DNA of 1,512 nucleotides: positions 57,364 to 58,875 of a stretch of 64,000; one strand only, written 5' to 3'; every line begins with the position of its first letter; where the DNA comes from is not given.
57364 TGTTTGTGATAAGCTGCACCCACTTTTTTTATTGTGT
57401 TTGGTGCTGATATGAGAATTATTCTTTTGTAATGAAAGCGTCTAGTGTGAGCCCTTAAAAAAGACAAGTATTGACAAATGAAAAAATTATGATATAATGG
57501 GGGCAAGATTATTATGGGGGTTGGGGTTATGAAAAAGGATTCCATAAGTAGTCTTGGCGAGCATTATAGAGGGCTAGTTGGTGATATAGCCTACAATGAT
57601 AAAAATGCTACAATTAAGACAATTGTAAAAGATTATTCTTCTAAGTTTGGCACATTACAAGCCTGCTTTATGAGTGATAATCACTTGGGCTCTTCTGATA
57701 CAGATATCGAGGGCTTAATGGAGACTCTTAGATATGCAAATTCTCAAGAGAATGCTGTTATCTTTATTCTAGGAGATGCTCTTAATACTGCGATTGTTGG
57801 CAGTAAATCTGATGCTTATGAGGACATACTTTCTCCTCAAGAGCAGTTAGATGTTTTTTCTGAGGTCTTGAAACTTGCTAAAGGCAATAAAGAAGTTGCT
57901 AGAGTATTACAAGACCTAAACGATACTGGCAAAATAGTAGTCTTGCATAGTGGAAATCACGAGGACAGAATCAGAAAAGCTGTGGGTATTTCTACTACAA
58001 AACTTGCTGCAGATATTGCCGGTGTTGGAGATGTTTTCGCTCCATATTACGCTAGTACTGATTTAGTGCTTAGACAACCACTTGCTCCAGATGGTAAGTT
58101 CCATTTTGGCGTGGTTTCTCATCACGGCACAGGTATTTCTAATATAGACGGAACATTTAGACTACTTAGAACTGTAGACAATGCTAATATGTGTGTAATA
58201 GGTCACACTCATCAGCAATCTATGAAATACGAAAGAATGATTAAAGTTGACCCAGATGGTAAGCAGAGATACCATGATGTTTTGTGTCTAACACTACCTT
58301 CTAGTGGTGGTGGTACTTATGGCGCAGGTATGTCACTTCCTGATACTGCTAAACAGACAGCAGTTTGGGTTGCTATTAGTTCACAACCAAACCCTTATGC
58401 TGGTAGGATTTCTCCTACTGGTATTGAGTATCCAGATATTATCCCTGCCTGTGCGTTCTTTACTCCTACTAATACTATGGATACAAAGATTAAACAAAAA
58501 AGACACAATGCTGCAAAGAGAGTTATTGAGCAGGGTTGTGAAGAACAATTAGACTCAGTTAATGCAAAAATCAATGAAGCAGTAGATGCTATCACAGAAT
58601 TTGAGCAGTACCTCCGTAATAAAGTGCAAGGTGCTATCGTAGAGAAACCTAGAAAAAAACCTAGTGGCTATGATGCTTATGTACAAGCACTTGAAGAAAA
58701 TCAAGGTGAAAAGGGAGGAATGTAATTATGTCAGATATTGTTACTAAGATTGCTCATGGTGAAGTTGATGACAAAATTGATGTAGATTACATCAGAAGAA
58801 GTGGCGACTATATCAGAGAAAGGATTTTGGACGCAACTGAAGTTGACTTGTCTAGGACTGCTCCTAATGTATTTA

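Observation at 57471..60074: Active/inactive metallophosphoesterase paralog pair under a near-consensus promoter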

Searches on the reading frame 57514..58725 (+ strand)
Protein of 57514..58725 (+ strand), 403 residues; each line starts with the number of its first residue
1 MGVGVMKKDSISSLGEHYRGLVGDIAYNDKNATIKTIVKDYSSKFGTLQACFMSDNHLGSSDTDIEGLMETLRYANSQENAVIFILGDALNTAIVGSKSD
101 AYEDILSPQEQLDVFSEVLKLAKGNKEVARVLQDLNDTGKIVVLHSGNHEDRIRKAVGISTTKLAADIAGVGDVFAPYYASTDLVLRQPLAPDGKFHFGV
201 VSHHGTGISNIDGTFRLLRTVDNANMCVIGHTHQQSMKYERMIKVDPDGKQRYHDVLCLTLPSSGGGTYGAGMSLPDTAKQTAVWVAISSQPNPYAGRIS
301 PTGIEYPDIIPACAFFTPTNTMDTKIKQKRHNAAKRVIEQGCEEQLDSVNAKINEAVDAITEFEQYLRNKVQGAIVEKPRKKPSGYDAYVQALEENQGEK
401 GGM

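Call 3: search_protein_families(library=pfam, proteins=[window:57514-58725:+], max_evalue=0.1)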
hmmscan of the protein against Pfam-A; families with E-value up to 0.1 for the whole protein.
window:57514-58725:+ (403 aa): 3 families
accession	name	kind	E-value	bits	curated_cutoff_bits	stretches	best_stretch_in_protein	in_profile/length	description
PF00149.33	Metallophos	-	0.0029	18.5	21.5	1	52-234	5-190/191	Calcineurin-like phosphoesterase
PF12850.12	Metallophos_2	-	0.0089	16.5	27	0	216-241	98-125/154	Calcineurin-like phosphoesterase superfamily domain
PF05555.16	DUF762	-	0.088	12.8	25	0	60-103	16-60/245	Coxiella burnetii protein of unknown function (DUF762)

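Call 4: search_protein_families(library=phrogs, proteins=[window:57514-58725:+], max_evalue=0.1)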
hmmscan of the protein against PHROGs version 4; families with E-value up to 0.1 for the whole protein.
window:57514-58725:+ (403 aa): 5 families
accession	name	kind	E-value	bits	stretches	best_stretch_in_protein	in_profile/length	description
phrog_7339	-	DNA, RNA and nucleotide metabolism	1.1e-23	84.9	1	46-244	28-210/263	DNA repair exonuclease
phrog_221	-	other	0.00034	20.9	1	114-239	168-293/367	metallo-phosphoesterase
phrog_547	-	other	0.0049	17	1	125-246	87-181/245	phosphoesterase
phrog_1649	-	other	0.0096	15.6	0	31-151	20-105/308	metallo-phosphoesterase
phrog_31934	-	unknown function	0.033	15.4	1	322-356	1-35/70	-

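Call 10: search_protein_families(library=ncbifam, proteins=[window:57514-58725:+], max_evalue=0.1)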
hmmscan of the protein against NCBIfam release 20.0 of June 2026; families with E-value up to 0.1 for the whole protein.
window:57514-58725:+ (403 aa): 4 families
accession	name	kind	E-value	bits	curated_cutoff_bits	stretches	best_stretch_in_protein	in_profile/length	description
NF003743.0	PRK05340.1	equivalog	0.0024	17.1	134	1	49-121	3-53/242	UDP-2,3-diacylglucosamine diphosphatase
NF006137.0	PRK08286.1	equivalog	0.02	14.5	294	1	25-93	75-144/214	cobalt-precorrin-8 methylmutase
NF047392.1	TransRegTrmBHalo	equivalog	0.044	12.8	500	0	26-106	256-335/349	HTH-type sugar sensing transcriptional regulator TrmB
TIGR01681.1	HAD-SF-IIIC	subfamily_domain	0.065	14.1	35.75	0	123-157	31-66/132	HAD-IIIC family phosphatase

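Call 11: search_protein_families(library=padloc, proteins=[window:57514-58725:+], max_evalue=0.1)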
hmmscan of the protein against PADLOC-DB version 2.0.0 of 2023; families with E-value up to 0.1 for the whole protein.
window:57514-58725:+ (403 aa): 1 family
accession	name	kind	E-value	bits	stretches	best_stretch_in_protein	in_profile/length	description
PDLC05036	PDC-S54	-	0.02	12.3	1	323-378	131-184/410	-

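Call 14: find_homologous_proteins(query=window:57514-58725:+)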
Query window:57514-58725:+ (403 aa): 81 proteins with E <= 0.001 among 4965 candidates.
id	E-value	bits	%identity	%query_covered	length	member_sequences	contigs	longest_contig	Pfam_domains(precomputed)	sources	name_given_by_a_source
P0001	4.5e-250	847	92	100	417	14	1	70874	-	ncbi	-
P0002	2.5e-226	769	85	98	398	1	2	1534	-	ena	-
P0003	2.3e-221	753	82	100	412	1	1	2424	-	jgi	jgi:predicted phosphodiesterase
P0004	3.1e-210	716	78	99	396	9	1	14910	-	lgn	-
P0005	1.5e-199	681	77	95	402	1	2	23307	-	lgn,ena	-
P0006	4.7e-199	679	75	99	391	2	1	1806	-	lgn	-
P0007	4.2e-198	676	75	98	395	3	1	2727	-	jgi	-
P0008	4.8e-198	676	74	98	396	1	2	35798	-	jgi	-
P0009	3.3e-197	673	75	99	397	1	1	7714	PF00149.34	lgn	-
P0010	8.6e-197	672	74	99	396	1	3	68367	-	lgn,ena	-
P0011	1.7e-195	668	74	99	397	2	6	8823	PF00149.34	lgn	-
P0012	7.1e-195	666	73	99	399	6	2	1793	-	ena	-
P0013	6.3e-194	663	74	97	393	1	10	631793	-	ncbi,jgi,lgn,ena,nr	ncbi:MAG: metallophosphoesterase [Clostridia bacterium]|nr:metallophosphoesterase [Clostridia bacter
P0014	7.2e-188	643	73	97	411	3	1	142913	PF00149.34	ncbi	-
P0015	2.0e-187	641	72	99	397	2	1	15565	PF00149.34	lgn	-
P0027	2.5e-168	578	65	95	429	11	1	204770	PF12850.13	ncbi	-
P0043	7.3e-152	524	59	96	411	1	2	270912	-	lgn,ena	-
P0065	1.5e-140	487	57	95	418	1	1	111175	PF00149.34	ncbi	-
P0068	4.6e-135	469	53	96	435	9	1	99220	-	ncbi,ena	-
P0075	5.5e-85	304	41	97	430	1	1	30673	-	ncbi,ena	-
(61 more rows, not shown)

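Call 16: find_encoding_contigs(protein=P0013, flank=10000, max_places=3)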
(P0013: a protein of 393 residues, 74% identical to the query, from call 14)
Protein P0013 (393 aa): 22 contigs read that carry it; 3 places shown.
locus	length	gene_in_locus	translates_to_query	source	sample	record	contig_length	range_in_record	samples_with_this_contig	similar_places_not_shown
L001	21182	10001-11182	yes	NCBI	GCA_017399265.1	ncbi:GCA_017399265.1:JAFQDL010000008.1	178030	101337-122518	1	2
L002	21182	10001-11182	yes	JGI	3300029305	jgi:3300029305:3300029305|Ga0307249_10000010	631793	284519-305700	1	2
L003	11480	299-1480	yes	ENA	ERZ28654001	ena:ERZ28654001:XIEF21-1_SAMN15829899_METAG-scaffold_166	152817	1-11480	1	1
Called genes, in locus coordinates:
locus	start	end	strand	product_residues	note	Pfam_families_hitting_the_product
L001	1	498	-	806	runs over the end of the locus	PF00133:tRNA-synt_1, PF09334:tRNA-synt_1g, PF13603:tRNA-synt_1_2 (faint), PF08264:Anticodon_1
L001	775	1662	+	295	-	PF02645:DegV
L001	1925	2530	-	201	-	-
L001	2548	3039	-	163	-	-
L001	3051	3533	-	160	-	-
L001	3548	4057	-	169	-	-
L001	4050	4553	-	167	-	-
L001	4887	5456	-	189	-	-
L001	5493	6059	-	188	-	-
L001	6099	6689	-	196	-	-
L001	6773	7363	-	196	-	-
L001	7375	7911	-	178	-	-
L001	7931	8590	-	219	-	-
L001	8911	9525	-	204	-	-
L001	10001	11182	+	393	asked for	-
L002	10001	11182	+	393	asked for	-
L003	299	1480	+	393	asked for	-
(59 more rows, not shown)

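Call 17: find_encoding_contigs(protein=P0075, flank=10000, max_places=3)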
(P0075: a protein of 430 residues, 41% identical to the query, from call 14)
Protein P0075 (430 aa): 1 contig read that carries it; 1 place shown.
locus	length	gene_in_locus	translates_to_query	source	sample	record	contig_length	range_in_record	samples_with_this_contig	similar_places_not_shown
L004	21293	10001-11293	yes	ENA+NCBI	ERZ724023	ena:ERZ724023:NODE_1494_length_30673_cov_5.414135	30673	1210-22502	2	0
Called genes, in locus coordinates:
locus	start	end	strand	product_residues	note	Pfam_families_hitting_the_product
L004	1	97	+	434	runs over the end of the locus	?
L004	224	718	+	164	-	PF01327:Pep_deformylase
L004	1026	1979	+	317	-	PF00551:Formyl_trans_N, PF02911:Formyl_trans_C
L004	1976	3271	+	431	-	PF01029:NusB, PF01189:Methyltr_RsmB-F, PF01728:FtsJ, PF13847:Methyltransf_31, PF13649:Methyltransf_25 (weak)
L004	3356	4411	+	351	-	PF04055:Radical_SAM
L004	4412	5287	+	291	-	PF03193:RsgA_GTPase, PF01926:MMR_HSR1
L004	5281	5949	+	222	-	PF00834:Ribul_P_3_epim, PF00977:His_biosynth (faint)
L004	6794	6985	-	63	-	PF00830:Ribosomal_L28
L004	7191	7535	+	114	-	PF03780:Asp23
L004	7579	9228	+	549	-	PF02734:Dak2, PF21645:FakA-like_M, PF13684:FakA-like_C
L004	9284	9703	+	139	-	-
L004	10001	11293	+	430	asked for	-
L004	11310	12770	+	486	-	-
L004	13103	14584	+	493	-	PF01946:Thi4 (weak), PF00890:FAD_binding_2, PF01266:DAO, PF03486:HI0933_like (weak), PF07992:Pyr_redox_2 (weak), PF13450:NAD_binding_8 (weak), PF00355:Rieske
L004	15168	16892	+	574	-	PF17914:HopA1 (weak)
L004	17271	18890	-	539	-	PF07693:KAP_NTPase (faint)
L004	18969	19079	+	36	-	-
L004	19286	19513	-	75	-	-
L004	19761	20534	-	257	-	-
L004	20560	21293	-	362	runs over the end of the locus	PF23343:REP_ORF2-G2P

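Call 18: find_encoding_contigs(protein=P0068, flank=10000, max_places=3)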
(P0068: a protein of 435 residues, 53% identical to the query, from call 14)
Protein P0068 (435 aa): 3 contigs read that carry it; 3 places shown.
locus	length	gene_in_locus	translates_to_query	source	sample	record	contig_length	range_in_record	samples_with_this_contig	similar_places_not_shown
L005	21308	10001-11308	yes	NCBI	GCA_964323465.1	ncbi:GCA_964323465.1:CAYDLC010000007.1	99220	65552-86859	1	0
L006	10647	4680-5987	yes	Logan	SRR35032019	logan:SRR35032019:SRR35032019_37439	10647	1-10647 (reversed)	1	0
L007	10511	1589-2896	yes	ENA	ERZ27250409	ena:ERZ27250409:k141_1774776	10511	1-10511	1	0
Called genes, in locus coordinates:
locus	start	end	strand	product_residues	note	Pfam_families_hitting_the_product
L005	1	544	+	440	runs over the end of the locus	PF05958:tRNA_U5-meth_tr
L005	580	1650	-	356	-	PF02661:Fic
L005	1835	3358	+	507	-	-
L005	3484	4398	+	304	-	PF13175:AAA_15 (faint), PF13476:AAA_23 (faint), PF00005:ABC_tran, PF13304:AAA_21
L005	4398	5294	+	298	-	PF01061:ABC2_membrane, PF12698:ABC2_membrane_3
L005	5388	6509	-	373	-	PF00245:Alk_phosphatase, PF01676:Metalloenzyme, PF00245:Alk_phosphatase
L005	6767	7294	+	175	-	PF00293:NUDIX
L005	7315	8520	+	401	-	PF00871:Acetate_kinase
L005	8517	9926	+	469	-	-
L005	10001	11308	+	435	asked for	-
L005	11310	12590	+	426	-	-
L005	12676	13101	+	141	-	-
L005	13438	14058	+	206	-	PF23023:Anti-Pycsar_Apyc1, PF00753:Lactamase_B, PF12706:Lactamase_B_2 (weak)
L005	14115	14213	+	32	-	-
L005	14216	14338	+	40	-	-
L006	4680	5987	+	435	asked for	-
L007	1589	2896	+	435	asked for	-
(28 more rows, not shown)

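Call 29: predict_structure(alignment_id=A1)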
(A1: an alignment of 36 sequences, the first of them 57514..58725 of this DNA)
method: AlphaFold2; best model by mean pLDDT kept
length: 403 residues; sequences in the alignment: 36
mean_pLDDT: 79.5   pTM: 0.69
mean pLDDT of the five models: 79.5, 75.7, 74.9, 72.9, 72.2
residues with pLDDT >= 90: 133; 70-90: 188; 50-70: 51; < 50: 31
segments of 3 or more residues with pLDDT < 50: 1-5, 94-99, 127-136, 269-274, 400-403
pLDDT, mean of each block of 10 residues (from residue 1): 49 74 57 79 94 86 83 88 89 51 69 82 53 52 84 78 81 83 94 93 86 77 84 87 85 92 66 53 93 93 92 88 78 90 91 94 94 82 82 67 42
secondary structure, 60 per line:
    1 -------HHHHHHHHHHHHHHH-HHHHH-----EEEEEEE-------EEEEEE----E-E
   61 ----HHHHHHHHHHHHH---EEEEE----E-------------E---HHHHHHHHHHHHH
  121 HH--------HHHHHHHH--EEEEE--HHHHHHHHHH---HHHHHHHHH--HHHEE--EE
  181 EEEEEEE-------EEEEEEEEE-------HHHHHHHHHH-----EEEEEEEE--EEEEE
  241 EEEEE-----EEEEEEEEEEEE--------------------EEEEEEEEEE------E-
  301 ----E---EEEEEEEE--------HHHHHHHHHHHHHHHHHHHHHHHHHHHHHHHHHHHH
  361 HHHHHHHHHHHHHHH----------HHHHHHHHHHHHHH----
elements in order: H8-22 H24-28 E34-40 E48-53 H65-77 E81-85 H108-122 H131-138 E141-145 H148-157 H161-169 E179-187 E195-203 H211-220 E226-233 E236-245 E251-262 E283-292 E309-316 H325-375 H386-399

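Call 32: fold_search(model_id=the predicted structure, library=pdb)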
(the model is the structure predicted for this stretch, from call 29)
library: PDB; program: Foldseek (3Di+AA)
matches with E <= 10: 619; with E <= 0.001: 56
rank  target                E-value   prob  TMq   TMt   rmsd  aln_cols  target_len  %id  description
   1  7ss7                  1.0e-06  1.00  0.30  0.47   9.0       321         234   12  Crystal structure of Klebsiella LpxH in complex with JH-LPH-50 (released 2023-04-12)
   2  6wii                  1.1e-06  1.00  0.30  0.47   9.9       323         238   12  Crystal structure of the K. pneumoniae LpxH/JH-LPH-41 complex (released 2020-07-29)
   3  5b4d_B                1.3e-06  1.00  0.28  0.44   9.6       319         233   15  Crystal structure of H10N mutant of LpxH (released 2016-09-28)
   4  9ccx                  1.6e-06  1.00  0.28  0.43  11.2       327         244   12  Crystal Structure of the Klebsiella pneumoniae LpxH/JH-LPH-86 complex (released 2025-02-12)
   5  7ss6                  1.9e-06  1.00  0.30  0.46   8.9       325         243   12  Structure of Klebsiella LpxH in complex with JH-LPH-45 (released 2023-04-12)
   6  5b4b_B                2.1e-06  1.00  0.28  0.43   9.6       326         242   16  Crystal structure of LpxH with lipid X in spacegroup C2 (released 2016-09-28)
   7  8qk9                  2.5e-06  1.00  0.29  0.45   9.0       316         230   12  Structure of E. coli LpxH in complex with JEDI-1444 (released 2024-04-17)
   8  8s7f                  3.6e-06  1.00  0.29  0.47   7.2       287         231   14  Crystal structure of Escherichia coli LpxH in complex with EBL-2805 (released 2024-09-18)
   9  5b4c_A                3.6e-06  1.00  0.29  0.47   9.4       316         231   16  Crystal structure of H10N mutant of LpxH with manganese (released 2016-09-28)
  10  8qjz                  3.6e-06  1.00  0.28  0.44   9.0       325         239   13  Crystal structure of E. coli LpxH in complex with lipid X (released 2024-04-17)
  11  5b49_A                4.0e-06  1.00  0.26  0.41   9.8       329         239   16  Crystal structure of LpxH with manganese from Pseudomonas aeruginosa (released 2016-09-28)
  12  9ccz                  4.2e-06  1.00  0.30  0.46   8.9       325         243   12  Crystal Structure of the K. pneumoniae LpxH / JH-LPH-92 Complex (released 2025-02-12)
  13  9cd1                  4.8e-06  1.00  0.30  0.47   8.9       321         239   12  Crystal structure of the Klebsiella pneumoniae LpxH / JH-LPH-107 complex (released 2025-02-12)
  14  5b4d_A                5.0e-06  1.00  0.30  0.48   9.2       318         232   16  Crystal structure of H10N mutant of LpxH (released 2016-09-28)
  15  5b49_B                5.0e-06  1.00  0.27  0.42  10.0       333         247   15  Crystal structure of LpxH with manganese from Pseudomonas aeruginosa (released 2016-09-28)
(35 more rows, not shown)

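Call 34: search_dna_similar(query=window:57514-58725:+, collection=phages, mode=protein, max_evalue=0.001, max_rows=25)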
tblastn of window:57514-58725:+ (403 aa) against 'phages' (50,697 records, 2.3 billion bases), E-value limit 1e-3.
Records with a match: 21; places in all: 21; records where one place covers at least 80% of the query: 0.
Best place of each record, by identity: <60% 21.
By first word of the organism name: Bacillus 11; Marinitoga 3; Brevibacillus 3; Geobacillus 2; Microcystis 1; Eggerthella 1.
By host as written in the record: Bacillus megaterium Km Sp- 4; Bacillus megaterium Km 4; Brevibacillus laterosporus 3; Geobacillus thermodenitrificans 2; Bacillus cereus BC102p 1; Bacillus cereus 1; Marinitoga camini 1197 1; Marinitoga camini 1155 1; and 4 more.
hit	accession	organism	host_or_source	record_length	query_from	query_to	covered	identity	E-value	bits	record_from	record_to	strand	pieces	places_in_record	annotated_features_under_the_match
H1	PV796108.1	Bacillus phage Edson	Bacillus cereus BC102p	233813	53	291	59%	29.6%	4e-10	68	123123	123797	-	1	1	hypothetical protein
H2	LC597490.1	Bacillus phage vB_BceM_WH1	Bacillus cereus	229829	53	291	59%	26.8%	9e-7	57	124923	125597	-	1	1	hypothetical protein_gp114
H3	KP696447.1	Bacillus phage Stahl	Bacillus megaterium Km Sp-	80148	44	246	50%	30.8%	4e-6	55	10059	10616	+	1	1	hypothetical protein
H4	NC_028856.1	Bacillus phage Stahl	Bacillus megaterium Km Sp-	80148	44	246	50%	30.8%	4e-6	55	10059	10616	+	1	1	DNA repair exonuclease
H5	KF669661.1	Bacillus phage Slash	Bacillus megaterium Km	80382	44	246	50%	30.8%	4e-6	55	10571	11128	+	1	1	DNA repair exonuclease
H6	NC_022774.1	Bacillus phage Slash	Bacillus megaterium Km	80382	44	246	50%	30.8%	4e-6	55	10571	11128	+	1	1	DNA repair exonuclease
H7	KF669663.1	Bacillus phage Staley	Bacillus megaterium Km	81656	48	279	58%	25.5%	9e-14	79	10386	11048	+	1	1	metal-dependent hydrolase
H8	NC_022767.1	Bacillus phage Staley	Bacillus megaterium Km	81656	48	279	58%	25.5%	9e-14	79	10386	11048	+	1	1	DNA repair exonuclease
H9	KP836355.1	Marinitoga camini virus 1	Marinitoga camini 1197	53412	38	280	60%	24.1%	7e-8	61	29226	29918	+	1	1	hypothetical protein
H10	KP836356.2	Marinitoga camini virus 2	Marinitoga camini 1155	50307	38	280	60%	24.1%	9e-8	61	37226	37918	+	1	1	DNA repair exonuclease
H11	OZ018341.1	Marinitoga phage MPV1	-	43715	53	280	57%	24.9%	3e-7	59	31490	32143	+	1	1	Metallophosphoesterase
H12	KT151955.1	Brevibacillus phage Jenst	Brevibacillus laterosporus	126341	30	246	54%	26.0%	5e-5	52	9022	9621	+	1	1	putative metal-dependent hydrolase | hypothetical protein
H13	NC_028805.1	Brevibacillus phage Jenst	Brevibacillus laterosporus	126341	30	246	54%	26.0%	5e-5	52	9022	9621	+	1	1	DNA repair exonuclease | hypothetical protein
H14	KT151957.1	Brevibacillus phage SecTim467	Brevibacillus laterosporus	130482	30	246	54%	26.0%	5e-5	52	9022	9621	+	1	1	putative metal-dependent hydrolase | hypothetical protein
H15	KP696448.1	Bacillus phage Stills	Bacillus megaterium Km Sp-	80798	52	279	57%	24.6%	4e-9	65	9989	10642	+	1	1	metal-dependent hydrolase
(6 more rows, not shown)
